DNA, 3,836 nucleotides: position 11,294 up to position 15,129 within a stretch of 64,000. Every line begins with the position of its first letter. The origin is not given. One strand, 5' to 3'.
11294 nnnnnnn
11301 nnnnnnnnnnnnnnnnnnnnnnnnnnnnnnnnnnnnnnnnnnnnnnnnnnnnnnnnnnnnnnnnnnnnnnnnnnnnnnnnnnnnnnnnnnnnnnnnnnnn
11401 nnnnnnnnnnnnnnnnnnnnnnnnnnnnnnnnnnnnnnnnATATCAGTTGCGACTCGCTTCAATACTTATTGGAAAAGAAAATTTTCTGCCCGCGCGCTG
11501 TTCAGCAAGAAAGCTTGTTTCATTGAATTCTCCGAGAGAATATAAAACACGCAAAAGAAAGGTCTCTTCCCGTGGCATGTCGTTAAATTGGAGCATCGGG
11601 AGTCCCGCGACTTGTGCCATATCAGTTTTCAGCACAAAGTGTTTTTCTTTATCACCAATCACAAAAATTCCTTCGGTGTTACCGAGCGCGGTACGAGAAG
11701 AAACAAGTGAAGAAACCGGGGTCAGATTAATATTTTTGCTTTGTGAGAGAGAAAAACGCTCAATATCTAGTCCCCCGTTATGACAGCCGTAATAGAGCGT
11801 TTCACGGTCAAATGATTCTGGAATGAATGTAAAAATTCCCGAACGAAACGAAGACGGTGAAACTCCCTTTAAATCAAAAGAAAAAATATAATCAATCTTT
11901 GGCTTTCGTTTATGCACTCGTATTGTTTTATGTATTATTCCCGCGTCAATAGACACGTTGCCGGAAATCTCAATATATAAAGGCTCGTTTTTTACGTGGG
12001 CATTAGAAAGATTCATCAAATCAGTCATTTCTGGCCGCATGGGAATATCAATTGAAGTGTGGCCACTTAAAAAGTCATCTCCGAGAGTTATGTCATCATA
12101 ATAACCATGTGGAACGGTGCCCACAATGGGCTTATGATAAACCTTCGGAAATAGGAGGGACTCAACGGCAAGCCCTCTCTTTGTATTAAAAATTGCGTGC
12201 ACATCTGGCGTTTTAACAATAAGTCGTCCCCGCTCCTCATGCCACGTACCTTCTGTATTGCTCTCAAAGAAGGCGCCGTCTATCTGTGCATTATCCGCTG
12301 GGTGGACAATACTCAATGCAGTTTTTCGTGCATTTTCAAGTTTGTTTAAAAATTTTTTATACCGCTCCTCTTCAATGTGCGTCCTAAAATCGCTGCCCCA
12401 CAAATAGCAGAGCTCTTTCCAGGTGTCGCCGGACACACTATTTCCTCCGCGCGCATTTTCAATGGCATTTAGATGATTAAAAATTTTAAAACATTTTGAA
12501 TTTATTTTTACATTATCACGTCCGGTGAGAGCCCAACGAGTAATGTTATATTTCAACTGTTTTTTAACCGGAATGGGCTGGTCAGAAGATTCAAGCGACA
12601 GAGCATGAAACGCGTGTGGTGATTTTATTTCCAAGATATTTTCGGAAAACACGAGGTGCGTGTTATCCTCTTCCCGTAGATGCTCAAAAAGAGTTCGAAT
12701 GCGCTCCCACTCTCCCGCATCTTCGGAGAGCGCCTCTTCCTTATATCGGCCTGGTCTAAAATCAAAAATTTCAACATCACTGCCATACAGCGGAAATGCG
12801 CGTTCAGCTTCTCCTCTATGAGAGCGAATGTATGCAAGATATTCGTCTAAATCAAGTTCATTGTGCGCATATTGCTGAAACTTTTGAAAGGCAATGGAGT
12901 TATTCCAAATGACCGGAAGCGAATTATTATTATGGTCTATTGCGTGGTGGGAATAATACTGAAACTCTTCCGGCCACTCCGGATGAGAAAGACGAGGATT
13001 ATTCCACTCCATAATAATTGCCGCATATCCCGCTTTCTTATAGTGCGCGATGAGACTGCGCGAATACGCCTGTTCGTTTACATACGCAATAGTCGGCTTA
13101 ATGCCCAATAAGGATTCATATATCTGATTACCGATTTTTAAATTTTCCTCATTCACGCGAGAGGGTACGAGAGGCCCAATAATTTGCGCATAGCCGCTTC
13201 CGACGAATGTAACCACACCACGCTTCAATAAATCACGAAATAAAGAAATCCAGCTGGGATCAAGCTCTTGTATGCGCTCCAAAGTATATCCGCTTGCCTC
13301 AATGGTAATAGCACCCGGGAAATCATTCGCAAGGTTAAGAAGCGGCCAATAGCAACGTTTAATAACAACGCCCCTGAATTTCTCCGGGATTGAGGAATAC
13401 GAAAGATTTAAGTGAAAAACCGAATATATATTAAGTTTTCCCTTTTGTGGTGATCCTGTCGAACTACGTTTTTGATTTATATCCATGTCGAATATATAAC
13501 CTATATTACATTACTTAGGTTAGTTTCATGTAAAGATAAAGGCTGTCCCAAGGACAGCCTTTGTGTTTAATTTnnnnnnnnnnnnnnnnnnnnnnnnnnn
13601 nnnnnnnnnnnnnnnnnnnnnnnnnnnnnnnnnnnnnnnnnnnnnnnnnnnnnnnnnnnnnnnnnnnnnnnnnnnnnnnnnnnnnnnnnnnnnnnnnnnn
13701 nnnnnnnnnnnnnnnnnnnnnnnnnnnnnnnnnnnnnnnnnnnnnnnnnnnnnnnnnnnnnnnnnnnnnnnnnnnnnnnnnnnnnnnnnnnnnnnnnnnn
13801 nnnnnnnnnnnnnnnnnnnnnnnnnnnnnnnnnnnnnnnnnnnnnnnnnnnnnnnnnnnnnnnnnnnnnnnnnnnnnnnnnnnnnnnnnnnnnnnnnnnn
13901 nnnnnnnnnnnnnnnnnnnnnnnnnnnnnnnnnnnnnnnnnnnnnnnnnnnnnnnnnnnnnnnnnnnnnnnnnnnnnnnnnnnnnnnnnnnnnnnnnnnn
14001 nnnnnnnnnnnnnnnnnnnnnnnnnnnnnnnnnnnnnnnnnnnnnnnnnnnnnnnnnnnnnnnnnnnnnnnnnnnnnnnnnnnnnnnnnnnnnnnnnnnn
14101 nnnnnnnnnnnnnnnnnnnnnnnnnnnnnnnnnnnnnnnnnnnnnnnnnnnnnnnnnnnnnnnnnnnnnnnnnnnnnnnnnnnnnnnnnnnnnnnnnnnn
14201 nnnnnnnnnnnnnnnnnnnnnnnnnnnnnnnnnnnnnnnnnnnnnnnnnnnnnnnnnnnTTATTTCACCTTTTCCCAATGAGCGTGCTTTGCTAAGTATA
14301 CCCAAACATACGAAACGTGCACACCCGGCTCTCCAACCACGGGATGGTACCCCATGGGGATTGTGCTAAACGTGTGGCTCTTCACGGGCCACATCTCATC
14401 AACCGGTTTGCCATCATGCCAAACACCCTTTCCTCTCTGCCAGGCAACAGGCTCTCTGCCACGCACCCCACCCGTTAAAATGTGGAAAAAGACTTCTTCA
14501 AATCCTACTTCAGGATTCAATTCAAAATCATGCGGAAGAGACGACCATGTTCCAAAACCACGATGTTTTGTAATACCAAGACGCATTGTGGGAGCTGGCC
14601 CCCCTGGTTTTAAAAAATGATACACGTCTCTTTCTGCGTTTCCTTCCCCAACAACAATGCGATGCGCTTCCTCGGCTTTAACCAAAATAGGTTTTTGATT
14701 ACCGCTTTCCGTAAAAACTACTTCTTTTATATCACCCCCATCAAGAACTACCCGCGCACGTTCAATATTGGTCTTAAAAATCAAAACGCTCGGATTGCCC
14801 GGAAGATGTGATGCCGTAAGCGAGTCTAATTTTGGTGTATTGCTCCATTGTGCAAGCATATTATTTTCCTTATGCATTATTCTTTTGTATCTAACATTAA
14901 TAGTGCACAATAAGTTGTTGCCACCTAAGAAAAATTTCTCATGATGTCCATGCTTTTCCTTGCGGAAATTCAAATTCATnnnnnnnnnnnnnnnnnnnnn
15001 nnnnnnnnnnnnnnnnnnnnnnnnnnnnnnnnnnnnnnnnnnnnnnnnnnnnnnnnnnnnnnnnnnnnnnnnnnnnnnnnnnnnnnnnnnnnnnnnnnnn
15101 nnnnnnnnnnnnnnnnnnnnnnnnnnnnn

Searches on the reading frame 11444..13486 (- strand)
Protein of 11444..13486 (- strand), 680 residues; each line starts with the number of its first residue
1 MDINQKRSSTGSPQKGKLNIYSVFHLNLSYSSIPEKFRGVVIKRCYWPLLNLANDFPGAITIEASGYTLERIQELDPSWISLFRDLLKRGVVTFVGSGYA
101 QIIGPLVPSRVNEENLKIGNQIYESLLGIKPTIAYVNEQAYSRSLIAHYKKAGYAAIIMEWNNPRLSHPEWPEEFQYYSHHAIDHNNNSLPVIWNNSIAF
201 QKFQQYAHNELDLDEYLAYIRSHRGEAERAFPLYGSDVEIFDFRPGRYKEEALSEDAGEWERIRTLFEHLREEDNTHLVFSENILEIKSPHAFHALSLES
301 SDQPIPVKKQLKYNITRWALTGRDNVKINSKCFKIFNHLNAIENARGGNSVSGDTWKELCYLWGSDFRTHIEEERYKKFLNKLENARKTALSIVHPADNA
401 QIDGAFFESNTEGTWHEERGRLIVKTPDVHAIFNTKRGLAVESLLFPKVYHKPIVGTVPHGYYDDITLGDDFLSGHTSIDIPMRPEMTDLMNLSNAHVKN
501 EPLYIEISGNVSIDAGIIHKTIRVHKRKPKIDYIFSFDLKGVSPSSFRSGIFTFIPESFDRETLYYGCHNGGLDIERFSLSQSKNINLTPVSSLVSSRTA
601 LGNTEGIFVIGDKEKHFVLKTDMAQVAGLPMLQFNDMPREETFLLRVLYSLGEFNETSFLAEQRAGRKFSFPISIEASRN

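Call 39: search_protein_families(library=pfam, proteins=[window:11444-13486:-], max_evalue=0.000001)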
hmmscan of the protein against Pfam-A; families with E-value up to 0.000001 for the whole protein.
window:11444-13486:- (680 aa): 1 family
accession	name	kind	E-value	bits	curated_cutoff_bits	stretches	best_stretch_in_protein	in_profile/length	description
PF03065.20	Glyco_hydro_57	-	3e-17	63.3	21.2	1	35-279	38-273/291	Glycosyl hydrolase family 57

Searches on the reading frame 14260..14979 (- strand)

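Call 40: search_protein_families(library=pfam, proteins=[window:14260-14979:-], max_evalue=0.000001)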
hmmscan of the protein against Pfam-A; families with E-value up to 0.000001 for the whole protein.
window:14260-14979:- (239 aa): 1 family
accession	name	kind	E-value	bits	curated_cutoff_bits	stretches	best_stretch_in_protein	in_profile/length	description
PF04962.18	KduI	-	7.9e-13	48.8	23.9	1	92-236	111-252/262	KduI/IolB family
